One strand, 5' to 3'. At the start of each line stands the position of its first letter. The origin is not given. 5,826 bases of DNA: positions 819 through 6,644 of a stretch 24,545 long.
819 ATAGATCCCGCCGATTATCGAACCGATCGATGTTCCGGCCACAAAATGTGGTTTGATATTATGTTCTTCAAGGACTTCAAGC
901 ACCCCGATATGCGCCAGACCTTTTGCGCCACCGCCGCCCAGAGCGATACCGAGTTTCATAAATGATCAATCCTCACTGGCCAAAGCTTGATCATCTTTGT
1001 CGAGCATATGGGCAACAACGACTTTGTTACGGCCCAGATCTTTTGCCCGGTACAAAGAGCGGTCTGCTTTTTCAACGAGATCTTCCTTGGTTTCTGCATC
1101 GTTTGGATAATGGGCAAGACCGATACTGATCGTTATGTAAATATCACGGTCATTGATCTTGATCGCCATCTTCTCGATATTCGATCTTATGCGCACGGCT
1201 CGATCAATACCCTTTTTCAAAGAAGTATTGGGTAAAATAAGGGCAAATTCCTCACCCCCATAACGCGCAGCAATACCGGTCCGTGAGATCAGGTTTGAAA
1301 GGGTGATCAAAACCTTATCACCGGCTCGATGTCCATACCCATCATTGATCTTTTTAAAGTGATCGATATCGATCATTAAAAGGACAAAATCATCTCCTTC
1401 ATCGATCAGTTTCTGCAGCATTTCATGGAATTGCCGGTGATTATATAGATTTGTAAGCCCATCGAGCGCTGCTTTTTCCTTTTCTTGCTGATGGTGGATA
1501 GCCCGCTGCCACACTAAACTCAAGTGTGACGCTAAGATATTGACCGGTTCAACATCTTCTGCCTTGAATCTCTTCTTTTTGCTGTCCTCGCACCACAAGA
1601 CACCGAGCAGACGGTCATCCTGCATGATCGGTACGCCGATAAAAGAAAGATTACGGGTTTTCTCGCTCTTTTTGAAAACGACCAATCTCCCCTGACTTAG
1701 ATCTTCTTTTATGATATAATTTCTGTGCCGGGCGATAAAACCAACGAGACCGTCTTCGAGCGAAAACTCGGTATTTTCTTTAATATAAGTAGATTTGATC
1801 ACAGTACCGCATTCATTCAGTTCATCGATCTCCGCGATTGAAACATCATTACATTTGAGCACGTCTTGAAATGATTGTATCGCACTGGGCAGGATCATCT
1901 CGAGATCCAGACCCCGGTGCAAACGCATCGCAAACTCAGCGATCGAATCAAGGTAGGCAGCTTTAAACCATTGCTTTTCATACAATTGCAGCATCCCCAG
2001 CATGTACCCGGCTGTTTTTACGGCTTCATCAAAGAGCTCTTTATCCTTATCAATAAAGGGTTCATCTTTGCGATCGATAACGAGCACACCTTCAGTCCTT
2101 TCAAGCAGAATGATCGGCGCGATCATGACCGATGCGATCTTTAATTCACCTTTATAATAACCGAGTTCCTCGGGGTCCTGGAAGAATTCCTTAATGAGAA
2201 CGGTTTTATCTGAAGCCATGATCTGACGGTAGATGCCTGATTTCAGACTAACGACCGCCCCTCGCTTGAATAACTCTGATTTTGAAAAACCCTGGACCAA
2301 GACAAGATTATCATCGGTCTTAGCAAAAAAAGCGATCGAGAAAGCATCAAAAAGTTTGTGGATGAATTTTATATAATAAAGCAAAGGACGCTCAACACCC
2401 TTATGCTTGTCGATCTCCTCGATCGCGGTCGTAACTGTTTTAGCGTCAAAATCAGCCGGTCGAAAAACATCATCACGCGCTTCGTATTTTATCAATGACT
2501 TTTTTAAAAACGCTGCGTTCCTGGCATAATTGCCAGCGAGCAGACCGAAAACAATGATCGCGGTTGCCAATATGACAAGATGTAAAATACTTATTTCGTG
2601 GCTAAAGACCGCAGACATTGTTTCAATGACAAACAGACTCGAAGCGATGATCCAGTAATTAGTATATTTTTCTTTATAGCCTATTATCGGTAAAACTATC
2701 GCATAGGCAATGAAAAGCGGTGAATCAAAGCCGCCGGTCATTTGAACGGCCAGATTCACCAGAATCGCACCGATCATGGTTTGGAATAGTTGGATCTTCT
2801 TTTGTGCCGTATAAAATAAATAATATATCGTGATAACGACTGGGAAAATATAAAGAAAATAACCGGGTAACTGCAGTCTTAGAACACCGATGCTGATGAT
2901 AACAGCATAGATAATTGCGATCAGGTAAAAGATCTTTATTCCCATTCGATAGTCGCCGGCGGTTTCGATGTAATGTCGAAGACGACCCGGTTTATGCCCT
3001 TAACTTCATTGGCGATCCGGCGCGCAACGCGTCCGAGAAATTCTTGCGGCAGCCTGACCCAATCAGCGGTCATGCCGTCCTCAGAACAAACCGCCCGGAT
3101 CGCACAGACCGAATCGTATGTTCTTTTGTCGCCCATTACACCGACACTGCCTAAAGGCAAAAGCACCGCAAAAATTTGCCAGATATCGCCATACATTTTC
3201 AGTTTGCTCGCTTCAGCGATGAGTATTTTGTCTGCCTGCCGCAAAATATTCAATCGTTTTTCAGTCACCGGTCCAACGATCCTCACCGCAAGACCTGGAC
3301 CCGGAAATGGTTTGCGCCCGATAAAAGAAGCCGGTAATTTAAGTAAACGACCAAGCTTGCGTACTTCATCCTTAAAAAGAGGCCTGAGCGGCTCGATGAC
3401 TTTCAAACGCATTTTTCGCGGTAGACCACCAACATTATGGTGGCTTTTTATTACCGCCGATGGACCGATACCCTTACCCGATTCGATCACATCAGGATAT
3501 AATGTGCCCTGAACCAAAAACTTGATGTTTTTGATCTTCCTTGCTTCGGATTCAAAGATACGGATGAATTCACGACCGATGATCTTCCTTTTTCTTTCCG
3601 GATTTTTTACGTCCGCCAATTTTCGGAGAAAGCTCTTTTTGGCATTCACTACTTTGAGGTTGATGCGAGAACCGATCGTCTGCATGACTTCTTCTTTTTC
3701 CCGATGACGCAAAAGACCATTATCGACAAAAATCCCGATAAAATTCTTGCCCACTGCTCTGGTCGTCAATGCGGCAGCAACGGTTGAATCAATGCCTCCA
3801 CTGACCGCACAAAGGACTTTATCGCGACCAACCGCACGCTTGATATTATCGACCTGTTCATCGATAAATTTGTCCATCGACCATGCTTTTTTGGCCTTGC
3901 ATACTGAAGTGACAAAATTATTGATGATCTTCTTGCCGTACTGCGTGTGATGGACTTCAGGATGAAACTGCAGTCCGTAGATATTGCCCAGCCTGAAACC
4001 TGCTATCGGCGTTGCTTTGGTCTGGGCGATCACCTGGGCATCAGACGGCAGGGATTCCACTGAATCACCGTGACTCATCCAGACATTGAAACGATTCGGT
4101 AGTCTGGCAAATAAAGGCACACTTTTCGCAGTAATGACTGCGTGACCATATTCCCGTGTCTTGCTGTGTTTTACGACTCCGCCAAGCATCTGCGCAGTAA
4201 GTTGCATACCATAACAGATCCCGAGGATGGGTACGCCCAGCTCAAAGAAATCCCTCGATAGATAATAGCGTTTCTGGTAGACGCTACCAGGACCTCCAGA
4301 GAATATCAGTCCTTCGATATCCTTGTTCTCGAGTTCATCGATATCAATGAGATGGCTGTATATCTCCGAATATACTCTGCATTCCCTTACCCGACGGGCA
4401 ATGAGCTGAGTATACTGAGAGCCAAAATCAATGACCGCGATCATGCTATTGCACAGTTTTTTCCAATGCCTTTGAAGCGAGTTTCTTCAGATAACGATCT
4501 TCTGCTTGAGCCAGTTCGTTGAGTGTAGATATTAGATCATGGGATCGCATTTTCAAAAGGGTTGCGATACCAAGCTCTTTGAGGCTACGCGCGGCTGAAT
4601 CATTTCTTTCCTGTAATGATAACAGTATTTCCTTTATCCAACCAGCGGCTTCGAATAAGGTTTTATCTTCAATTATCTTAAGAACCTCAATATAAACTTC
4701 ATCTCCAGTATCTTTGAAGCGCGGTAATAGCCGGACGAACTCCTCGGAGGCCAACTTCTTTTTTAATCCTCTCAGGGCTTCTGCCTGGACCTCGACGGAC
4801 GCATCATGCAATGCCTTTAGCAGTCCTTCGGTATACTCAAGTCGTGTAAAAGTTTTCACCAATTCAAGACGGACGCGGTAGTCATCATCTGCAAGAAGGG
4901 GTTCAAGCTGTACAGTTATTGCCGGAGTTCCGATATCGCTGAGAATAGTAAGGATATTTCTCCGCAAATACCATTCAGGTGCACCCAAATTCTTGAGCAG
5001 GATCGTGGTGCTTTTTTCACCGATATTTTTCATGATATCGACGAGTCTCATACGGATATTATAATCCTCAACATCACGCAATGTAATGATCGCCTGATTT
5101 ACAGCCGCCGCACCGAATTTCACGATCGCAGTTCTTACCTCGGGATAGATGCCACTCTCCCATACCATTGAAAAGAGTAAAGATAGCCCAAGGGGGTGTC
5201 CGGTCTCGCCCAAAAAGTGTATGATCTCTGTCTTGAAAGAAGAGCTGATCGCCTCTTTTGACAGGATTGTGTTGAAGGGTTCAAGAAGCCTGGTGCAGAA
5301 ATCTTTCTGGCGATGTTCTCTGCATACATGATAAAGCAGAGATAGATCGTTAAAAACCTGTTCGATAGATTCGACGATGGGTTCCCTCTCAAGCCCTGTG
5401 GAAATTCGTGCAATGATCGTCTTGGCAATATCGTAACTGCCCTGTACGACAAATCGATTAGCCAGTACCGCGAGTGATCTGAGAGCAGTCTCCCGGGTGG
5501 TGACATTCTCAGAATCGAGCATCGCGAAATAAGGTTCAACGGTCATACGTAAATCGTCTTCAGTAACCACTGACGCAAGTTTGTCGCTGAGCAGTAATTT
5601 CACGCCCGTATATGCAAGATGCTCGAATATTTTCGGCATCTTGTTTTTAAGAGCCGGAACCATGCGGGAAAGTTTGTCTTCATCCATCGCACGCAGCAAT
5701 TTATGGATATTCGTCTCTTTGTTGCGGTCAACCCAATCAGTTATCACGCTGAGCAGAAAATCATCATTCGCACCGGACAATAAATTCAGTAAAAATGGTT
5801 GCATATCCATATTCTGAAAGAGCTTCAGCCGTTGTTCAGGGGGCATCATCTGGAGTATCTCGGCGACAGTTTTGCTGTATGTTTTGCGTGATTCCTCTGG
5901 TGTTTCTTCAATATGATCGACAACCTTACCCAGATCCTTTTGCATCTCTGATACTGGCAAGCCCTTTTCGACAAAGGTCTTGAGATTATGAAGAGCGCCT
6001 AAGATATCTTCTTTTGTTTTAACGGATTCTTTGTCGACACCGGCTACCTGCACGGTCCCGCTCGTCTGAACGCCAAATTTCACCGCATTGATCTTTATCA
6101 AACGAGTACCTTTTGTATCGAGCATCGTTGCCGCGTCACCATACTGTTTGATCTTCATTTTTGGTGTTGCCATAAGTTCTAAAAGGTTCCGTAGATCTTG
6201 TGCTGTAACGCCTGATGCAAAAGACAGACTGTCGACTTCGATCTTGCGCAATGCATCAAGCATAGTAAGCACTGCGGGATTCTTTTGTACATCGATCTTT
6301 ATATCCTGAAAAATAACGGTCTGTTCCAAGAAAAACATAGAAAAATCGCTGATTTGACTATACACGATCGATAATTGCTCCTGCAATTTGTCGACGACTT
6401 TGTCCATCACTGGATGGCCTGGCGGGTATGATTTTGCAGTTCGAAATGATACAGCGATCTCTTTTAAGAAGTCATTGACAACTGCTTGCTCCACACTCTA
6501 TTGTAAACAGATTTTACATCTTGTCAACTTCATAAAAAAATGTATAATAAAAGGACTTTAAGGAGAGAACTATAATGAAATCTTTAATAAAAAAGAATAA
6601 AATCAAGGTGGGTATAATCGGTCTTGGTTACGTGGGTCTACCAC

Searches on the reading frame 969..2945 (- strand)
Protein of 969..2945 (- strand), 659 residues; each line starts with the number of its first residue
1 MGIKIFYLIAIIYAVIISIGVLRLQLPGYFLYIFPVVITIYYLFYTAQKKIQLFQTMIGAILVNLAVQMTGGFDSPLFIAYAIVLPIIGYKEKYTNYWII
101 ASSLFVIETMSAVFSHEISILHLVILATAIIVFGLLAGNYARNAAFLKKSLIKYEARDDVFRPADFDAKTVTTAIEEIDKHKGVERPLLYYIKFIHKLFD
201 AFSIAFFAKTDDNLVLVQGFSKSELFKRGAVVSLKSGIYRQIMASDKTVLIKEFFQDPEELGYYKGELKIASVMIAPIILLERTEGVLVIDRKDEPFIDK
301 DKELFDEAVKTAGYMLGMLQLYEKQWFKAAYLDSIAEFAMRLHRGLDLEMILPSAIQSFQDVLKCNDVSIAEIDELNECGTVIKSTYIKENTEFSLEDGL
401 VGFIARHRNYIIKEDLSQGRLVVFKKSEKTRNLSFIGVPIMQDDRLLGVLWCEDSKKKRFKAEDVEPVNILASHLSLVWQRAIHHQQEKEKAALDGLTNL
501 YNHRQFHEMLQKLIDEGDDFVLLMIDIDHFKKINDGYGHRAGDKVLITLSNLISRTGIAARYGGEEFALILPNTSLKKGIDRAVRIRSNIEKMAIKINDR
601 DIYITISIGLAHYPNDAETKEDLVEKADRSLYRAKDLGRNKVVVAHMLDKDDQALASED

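Call 29: search_protein_families(library=pfam, proteins=[window:969-2945:-], max_evalue=0.00001)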
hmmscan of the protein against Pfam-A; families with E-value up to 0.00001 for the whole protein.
window:969-2945:- (659 aa): 4 families
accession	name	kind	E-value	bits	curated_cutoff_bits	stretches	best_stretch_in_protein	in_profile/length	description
PF00990.26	GGDEF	-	9.3e-43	146.2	23.8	1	492-641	1-161/161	Diguanylate cyclase, GGDEF domain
PF13185.12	GAF_2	-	5.4e-16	59.5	28.6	2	394-478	50-134/136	GAF domain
PF01590.32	GAF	-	8.7e-15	55.9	22.4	1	347-477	1-131/133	GAF domain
PF13492.12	GAF_3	-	6.2e-09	36.8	27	0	426-477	71-125/129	GAF domain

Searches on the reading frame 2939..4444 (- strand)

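Call 29: search_protein_families(library=pfam, proteins=[window:2939-4444:-], max_evalue=0.00001)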
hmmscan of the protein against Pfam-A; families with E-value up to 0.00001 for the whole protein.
window:2939-4444:- (502 aa): 4 families
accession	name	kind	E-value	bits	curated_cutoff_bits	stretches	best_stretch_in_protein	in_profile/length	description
PF00117.34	GATase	-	6.3e-43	147.1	22.8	1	4-179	2-188/190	Glutamine amidotransferase class-I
PF00958.27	GMP_synt_C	-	3e-41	139.8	27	1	412-501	3-92/92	GMP synthase C terminal domain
PF07722.19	Peptidase_C26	-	3.1e-08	34.1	20.5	1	61-163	96-219/219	Peptidase C26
PF02540.23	NAD_synthase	-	5.9e-08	32.6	21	0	203-263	14-76/242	NAD synthase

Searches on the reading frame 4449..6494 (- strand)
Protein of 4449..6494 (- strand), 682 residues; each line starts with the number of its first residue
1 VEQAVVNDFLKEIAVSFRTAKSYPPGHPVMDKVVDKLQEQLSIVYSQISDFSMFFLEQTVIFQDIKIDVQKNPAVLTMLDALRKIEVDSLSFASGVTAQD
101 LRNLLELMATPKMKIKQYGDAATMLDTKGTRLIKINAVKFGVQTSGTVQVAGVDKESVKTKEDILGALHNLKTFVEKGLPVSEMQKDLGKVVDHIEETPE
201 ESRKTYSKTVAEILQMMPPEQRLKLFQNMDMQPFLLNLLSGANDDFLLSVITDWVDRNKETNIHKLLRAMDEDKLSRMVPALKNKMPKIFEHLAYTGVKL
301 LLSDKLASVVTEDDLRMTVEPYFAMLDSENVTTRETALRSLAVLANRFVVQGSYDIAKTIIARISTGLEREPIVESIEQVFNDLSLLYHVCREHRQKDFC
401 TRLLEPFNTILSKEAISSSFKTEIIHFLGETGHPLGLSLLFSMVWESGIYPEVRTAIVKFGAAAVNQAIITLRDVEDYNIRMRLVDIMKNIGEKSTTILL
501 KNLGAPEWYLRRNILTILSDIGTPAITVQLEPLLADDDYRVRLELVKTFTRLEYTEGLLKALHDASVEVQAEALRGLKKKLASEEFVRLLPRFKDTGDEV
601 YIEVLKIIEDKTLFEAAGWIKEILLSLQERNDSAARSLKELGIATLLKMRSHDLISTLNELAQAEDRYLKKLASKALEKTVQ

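Call 29: search_protein_families(library=pfam, proteins=[window:4449-6494:-], max_evalue=0.00001)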
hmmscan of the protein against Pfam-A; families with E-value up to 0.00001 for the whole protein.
window:4449-6494:- (682 aa): 2 families
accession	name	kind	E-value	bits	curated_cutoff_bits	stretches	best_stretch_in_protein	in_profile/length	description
PF13646.12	HEAT_2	-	4.6e-14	52.9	27.7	0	472-544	8-82/88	HEAT repeats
PF02985.28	HEAT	-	7.2e-06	26.2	23.5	0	322-346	5-29/31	HEAT repeat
